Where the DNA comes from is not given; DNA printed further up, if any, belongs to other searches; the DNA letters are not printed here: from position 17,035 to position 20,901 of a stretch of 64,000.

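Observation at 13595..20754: Tandem paralogous zinc-ribbon / nucleotidyl-cyclase / STAND-NTPase / TPR proteins with no DNA-binding output: candidate cyclase-effector STAND pair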

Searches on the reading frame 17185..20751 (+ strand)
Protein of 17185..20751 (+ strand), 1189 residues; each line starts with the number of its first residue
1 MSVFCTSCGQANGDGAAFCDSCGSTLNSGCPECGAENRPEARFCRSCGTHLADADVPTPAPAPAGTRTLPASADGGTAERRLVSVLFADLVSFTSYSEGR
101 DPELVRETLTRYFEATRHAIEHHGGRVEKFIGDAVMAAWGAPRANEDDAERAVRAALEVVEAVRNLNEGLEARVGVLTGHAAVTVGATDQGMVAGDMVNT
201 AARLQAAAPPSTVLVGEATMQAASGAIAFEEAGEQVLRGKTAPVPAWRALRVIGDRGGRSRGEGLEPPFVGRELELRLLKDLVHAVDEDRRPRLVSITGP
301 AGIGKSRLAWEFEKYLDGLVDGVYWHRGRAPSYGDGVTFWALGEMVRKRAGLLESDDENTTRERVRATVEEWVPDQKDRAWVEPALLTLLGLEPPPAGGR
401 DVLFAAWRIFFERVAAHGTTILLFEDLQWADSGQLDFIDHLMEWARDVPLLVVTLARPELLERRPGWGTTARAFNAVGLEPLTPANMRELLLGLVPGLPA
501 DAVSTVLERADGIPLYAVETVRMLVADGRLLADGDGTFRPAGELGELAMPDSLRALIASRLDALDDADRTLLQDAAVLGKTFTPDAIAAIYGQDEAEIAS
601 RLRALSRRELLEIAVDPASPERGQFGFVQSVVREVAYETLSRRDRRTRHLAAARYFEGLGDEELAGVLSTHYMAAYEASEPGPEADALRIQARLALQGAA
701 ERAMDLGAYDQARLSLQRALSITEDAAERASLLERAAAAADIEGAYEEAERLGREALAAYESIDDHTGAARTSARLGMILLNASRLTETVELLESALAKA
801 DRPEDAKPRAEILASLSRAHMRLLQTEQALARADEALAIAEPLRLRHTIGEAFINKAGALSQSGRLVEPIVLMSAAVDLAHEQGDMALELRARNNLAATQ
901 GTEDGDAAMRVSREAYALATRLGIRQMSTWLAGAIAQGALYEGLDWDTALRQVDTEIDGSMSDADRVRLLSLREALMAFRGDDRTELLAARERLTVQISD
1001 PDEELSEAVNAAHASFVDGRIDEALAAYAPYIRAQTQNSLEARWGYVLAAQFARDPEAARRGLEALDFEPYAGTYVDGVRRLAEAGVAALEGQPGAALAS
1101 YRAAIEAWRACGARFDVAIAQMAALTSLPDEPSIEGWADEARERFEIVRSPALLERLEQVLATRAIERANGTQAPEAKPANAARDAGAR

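Call 6: search_protein_families(library=pfam, proteins=[window:17185-20751:+], max_evalue=0.1)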
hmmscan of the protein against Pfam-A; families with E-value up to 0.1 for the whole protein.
window:17185-20751:+ (1189 aa): 11 families
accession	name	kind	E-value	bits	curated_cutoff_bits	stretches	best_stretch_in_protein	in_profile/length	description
PF13191.12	AAA_16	-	3e-22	80.3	32.6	1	268-453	1-167/167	AAA ATPase domain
PF00211.25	Guanylate_cyc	-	4.5e-20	72.4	21.9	1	82-241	8-174/183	Adenylate and Guanylate cyclase catalytic domain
PF13240.11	Zn_Ribbon_1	-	2.3e-13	49.9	25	2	30-51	2-23/23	zinc-ribbon domain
PF12773.13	DZR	-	5.1e-10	39.8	27.3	1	5-48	1-45/45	Double zinc ribbon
PF24463.1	DUF7577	-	5.6e-09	35.9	28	2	30-51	5-26/27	Domain of unknown function (DUF7577)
PF13248.11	Zn_ribbon_3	-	1.9e-06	27.5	27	1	30-50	5-25/26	zinc-ribbon domain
PF13401.12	AAA_22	-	0.01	16.6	27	0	291-460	4-126/130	AAA domain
PF13424.12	TPR_12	-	0.012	16.2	30.1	1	771-841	4-76/77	Tetratricopeptide repeat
PF25199.1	nSTAND_NTPase5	-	0.029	14.7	34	0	274-306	24-55/145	Novel STAND NTPase 5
PF18912.6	DZR_2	-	0.055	13.8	27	0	5-47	10-55/56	Double zinc ribbon domain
PF13414.12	TPR_11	-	0.061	13.5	26.8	0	704-728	5-29/42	TPR repeat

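Call 7: search_protein_families(library=ncbifam, proteins=[window:17185-20751:+], max_evalue=0.01)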
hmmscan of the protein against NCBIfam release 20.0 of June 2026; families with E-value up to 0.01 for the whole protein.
window:17185-20751:+ (1189 aa): 5 families
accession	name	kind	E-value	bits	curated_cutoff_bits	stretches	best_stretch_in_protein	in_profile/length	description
TIGR03903.1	TOMM_kin_cyc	equivalog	1.5e-61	208.5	705.75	2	107-683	312-892/1267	TOMM system kinase/cyclase fusion protein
NF058673.1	LipAdnlyCyLipJMY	equivalog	1.3e-12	47.1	800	1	76-240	289-440/449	bifunctional lipase/adenylate cyclase LipJ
NF011149.0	PRK14559.1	equivalog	0.0014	17.5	374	1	3-51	2-51/642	serine/threonine phosphatase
NF053520.1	HK_Porph_FimS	equivalog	0.003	15.9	600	1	724-924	78-279/618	sensor histidine kinase FimS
NF003161.0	PRK04136.1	equivalog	0.0067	15.9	54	0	30-49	17-36/49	50S ribosomal protein L40e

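Call 8: search_protein_families(library=padloc, proteins=[window:17185-20751:+], max_evalue=0.01)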
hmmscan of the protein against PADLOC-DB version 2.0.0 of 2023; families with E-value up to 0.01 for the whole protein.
window:17185-20751:+ (1189 aa): 7 families
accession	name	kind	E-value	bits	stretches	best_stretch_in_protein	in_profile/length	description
PDLC00734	PycC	-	7.3e-18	62.8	1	68-204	175-320/374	Pycsar cyclase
PDLC02367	PycC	-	5.5e-11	40.3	1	84-219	45-188/226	-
PDLC00766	PycC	-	8.8e-08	29.9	1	83-166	44-123/232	Pycsar cyclase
PDLC02366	PycC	-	4.9e-05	20.5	1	83-227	278-437/486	-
PDLC02370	PycC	-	5.7e-05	20.6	1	83-166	82-162/340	-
PDLC00764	PycC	-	0.0032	14.4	0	78-154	90-167/449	Pycsar cyclase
PDLC01169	TPR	-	0.007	13.8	0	737-842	116-220/252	TPR repeats containing protein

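Call 11: find_homologous_proteins(query=window:17185-20751:+, max_evalue=1e-10)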
Query window:17185-20751:+ (1189 aa): 8000 proteins with E <= 1e-10 among 8000 candidates; the best 120 are listed.
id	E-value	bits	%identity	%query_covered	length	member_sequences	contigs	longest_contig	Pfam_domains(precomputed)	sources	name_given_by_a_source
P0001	0.0e+0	2577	100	100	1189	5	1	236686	PF13240.12,PF12773.14,PF24463.2,PF00211.26,PF13248.12,PF13191.13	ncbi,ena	-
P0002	0.0e+0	2152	86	98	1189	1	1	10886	PF13240.12,PF12773.14,PF24463.2,PF00211.26,PF13248.12,PF13191.13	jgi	-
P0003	0.0e+0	1868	74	98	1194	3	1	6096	PF13240.12,PF12773.14,PF24463.2,PF00211.26,PF13248.12,PF13191.13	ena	-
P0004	0.0e+0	1833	73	98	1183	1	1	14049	PF13240.12,PF12773.14,PF24463.2,PF13424.13,PF00211.26,PF13248.12,PF13191.13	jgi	jgi:class 3 adenylate cyclase/tetratricopeptide (TPR) repeat protein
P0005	0.0e+0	1832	73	98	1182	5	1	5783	PF13240.12,PF12773.14,PF24463.2,PF00211.26,PF13248.12,PF13191.13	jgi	-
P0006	0.0e+0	1790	72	98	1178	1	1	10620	PF13240.12,PF12773.14,PF24463.2,PF13424.13,PF00211.26,PF13248.12,PF13191.13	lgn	-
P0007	0.0e+0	1772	71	97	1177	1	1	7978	PF13240.12,PF12773.14,PF24463.2,PF13424.13,PF00211.26,PF13248.12,PF13191.13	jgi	jgi:class 3 adenylate cyclase/tetratricopeptide (TPR) repeat protein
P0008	0.0e+0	1767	70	99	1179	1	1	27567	PF13240.12,PF12773.14,PF24463.2,PF00211.26,PF13248.12,PF13191.13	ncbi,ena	-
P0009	0.0e+0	1766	69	100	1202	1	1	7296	PF13240.12,PF12773.14,PF24463.2,PF00211.26,PF13181.13,PF13248.12,PF13191.13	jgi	jgi:class 3 adenylate cyclase/tetratricopeptide (TPR) repeat protein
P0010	0.0e+0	1764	71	98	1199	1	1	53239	PF13240.12,PF12773.14,PF24463.2,PF00211.26,PF13248.12,PF13191.13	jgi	-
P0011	0.0e+0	1761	71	98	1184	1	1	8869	PF13240.12,PF12773.14,PF24463.2,PF13424.13,PF00211.26,PF24460.2,PF13248.12,PF13191.13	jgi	jgi:class 3 adenylate cyclase/tetratricopeptide (TPR) repeat protein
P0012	0.0e+0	1761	70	98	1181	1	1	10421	PF13240.12,PF12773.14,PF24463.2,PF13424.13,PF00211.26,PF13248.12,PF13191.13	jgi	jgi:class 3 adenylate cyclase/tetratricopeptide (TPR) repeat protein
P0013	0.0e+0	1748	74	93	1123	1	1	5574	PF00211.26,PF13191.13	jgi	-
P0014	0.0e+0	1744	70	97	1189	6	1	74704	PF13240.12,PF12773.14,PF24463.2,PF00211.26,PF13248.12,PF13191.13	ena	-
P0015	0.0e+0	1738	74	91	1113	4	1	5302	PF13240.12,PF12773.14,PF24463.2,PF00211.26,PF13191.13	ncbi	ncbi:MAG: AAA family ATPase, partial [Chloroflexota bacterium]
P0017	0.0e+0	1728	69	100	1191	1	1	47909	PF13240.12,PF12773.14,PF24463.2,PF13424.13,PF00211.26,PF24460.2,PF13248.12,PF13191.13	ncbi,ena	-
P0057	0.0e+0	1232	55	97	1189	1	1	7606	PF13240.12,PF12773.14,PF24463.2,PF13424.13,PF00211.26,PF07719.24,PF13191.13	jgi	-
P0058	0.0e+0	1231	55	97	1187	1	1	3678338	PF13240.12,PF12773.14,PF24463.2,PF00211.26,PF13248.12,PF13191.13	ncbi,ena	-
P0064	0.0e+0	1223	54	99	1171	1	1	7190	PF13240.12,PF12773.14,PF24463.2,PF13424.13,PF00211.26,PF13248.12,PF13191.13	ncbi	ncbi:adenylate/guanylate cyclase domain-containing protein [soil metagenome]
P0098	0.0e+0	1199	55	98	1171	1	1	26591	PF13240.12,PF12773.14,PF24463.2,PF00211.26,PF13248.12,PF13191.13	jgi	jgi:class 3 adenylate cyclase/tetratricopeptide (TPR) repeat protein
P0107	0.0e+0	1195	53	99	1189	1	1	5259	PF13240.12,PF12773.14,PF24463.2,PF00211.26,PF13191.13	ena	-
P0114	0.0e+0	1192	53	97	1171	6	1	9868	PF13240.12,PF12773.14,PF24463.2,PF13424.13,PF00211.26,PF13181.13,PF13248.12,PF07719.24,PF13191.13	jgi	-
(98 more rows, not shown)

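Call 13: find_encoding_contigs(protein=P0001, flank=10000, max_places=3)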
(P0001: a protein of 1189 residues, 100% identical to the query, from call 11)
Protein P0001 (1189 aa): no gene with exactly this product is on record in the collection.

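Call 14: find_encoding_contigs(protein=P0017, flank=10000, max_places=2)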
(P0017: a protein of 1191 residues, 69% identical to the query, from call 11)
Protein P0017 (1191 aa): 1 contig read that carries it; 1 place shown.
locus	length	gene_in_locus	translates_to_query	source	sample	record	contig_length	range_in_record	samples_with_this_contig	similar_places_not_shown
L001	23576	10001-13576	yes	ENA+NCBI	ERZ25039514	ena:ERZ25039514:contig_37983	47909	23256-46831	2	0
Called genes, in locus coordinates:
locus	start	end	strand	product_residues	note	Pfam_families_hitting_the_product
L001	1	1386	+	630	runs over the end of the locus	-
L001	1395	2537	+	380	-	-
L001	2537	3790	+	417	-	-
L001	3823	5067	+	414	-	-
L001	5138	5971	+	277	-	-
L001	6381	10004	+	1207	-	PF12773:DZR, PF13240:Zn_Ribbon_1 (faint), PF13248:Zn_ribbon_3 (faint), PF24463:DUF7577 (weak), PF00211:Guanylate_cyc, PF13191:AAA_16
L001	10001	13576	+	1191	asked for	PF12773:DZR, PF13240:Zn_Ribbon_1, PF13248:Zn_ribbon_3 (weak), PF24460:DUF7575 (faint), PF24463:DUF7577 (weak), PF00211:Guanylate_cyc, PF13191:AAA_16, PF13424:TPR_12 (faint)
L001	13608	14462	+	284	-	-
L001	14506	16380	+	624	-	PF01183:Glyco_hydro_25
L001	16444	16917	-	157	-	PF00583:Acetyltransf_1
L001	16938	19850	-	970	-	-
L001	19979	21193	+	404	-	PF07690:MFS_1, PF12832:MFS_1_like, PF03825:Nuc_H_symport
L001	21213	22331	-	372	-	PF01979:Amidohydro_1, PF07969:Amidohydro_3 (weak)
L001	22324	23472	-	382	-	PF01208:URO-D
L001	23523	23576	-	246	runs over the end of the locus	PF00392:GntR, PF07702:UTRA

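Call 15: find_encoding_contigs(protein=P0004, flank=10000, max_places=2)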
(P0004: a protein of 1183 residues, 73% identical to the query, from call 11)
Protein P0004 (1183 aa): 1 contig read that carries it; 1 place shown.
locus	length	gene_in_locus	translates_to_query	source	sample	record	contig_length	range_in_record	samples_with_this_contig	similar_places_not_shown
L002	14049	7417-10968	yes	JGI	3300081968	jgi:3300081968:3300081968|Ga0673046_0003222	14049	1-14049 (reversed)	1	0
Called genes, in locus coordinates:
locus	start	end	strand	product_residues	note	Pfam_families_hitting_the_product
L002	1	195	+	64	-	?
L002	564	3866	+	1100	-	PF00211:Guanylate_cyc, PF13191:AAA_16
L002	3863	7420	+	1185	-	PF12773:DZR, PF13240:Zn_Ribbon_1, PF13248:Zn_ribbon_3 (weak), PF24463:DUF7577 (weak), PF00211:Guanylate_cyc, PF13191:AAA_16, PF00515:TPR_1 (faint)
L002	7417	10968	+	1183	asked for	PF12773:DZR, PF13240:Zn_Ribbon_1, PF13248:Zn_ribbon_3 (weak), PF24463:DUF7577 (weak), PF00211:Guanylate_cyc, PF13424:TPR_12 (faint), PF13191:AAA_16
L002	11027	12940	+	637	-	PF01183:Glyco_hydro_25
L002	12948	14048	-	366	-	?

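Call 16: find_encoding_contigs(protein=P0058, flank=10000, max_places=2)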
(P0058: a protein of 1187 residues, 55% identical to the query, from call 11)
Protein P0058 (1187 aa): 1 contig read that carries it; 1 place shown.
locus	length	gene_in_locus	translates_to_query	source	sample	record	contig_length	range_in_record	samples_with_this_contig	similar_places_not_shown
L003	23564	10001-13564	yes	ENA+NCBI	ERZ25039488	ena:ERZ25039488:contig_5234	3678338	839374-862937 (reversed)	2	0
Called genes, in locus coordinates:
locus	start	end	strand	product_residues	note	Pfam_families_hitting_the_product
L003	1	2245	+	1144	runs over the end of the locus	PF08471:Ribonuc_red_2_N, PF02867:Ribonuc_red_lgC, PF12637:TSCPD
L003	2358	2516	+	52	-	-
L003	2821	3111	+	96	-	PF18899:DUF5655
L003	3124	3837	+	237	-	-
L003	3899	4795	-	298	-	-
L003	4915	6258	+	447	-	PF00933:Glyco_hydro_3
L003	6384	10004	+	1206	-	PF12773:DZR, PF13240:Zn_Ribbon_1 (weak), PF24463:DUF7577 (faint), PF00211:Guanylate_cyc, PF13191:AAA_16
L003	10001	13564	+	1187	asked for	PF12773:DZR, PF13240:Zn_Ribbon_1 (weak), PF13248:Zn_ribbon_3 (faint), PF24463:DUF7577 (faint), PF00211:Guanylate_cyc, PF13191:AAA_16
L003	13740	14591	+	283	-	PF09754:PAC2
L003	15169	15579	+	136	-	PF10722:YbjN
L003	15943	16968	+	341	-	PF01145:Band_7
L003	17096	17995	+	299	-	-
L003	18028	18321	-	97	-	PF09851:SHOCT (weak)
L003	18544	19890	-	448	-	PF00202:Aminotran_3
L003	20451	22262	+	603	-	-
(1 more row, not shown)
